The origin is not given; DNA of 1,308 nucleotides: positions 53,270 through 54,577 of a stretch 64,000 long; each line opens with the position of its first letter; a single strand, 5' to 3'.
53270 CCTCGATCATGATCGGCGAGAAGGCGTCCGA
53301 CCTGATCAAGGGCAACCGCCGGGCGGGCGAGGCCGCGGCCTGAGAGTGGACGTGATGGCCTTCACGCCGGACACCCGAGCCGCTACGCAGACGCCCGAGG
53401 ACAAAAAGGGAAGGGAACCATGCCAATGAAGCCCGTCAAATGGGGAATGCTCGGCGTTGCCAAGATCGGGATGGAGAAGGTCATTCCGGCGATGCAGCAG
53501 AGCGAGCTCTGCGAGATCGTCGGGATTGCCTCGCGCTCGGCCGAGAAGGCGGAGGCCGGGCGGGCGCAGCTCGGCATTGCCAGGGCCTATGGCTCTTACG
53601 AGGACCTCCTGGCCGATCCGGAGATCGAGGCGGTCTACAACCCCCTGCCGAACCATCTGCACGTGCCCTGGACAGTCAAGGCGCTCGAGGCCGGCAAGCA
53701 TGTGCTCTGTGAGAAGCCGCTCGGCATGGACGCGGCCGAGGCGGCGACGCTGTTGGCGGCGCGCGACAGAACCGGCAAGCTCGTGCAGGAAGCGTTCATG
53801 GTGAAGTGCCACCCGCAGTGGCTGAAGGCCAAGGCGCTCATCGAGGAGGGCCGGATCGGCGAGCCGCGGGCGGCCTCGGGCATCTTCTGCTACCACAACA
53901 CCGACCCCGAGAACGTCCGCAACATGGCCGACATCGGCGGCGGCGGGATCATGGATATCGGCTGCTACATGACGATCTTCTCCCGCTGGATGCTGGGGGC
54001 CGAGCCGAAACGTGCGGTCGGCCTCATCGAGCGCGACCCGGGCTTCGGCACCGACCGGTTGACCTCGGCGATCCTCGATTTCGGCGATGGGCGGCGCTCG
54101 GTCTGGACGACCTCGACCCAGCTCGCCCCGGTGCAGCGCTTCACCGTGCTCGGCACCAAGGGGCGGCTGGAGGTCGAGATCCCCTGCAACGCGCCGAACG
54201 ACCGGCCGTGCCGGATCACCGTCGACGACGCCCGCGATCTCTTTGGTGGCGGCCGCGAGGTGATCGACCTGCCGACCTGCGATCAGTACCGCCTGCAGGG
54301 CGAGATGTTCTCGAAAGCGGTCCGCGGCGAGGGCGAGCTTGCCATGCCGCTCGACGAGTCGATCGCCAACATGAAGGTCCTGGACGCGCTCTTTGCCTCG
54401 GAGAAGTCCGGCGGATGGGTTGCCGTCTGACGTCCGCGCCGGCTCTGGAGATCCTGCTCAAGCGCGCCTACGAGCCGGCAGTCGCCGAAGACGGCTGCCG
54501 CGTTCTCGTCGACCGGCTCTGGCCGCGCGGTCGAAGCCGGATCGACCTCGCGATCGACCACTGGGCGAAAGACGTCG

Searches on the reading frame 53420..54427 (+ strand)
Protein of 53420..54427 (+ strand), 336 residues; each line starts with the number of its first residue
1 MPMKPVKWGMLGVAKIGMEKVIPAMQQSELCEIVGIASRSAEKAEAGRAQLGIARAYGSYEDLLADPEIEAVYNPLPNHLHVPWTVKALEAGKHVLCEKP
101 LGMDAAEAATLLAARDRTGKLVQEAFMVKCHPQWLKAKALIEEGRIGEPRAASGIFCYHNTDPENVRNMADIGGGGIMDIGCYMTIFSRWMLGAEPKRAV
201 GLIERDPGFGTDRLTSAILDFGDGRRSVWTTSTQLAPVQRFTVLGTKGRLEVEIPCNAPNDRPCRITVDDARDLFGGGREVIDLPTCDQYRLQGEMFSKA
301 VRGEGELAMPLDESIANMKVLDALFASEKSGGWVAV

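Call 28: find_encoding_contigs(protein=window:53420-54427:+, flank=10000, max_places=5)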
Protein window:53420-54427:+ (336 aa): no gene with exactly this product is on record in the collection.
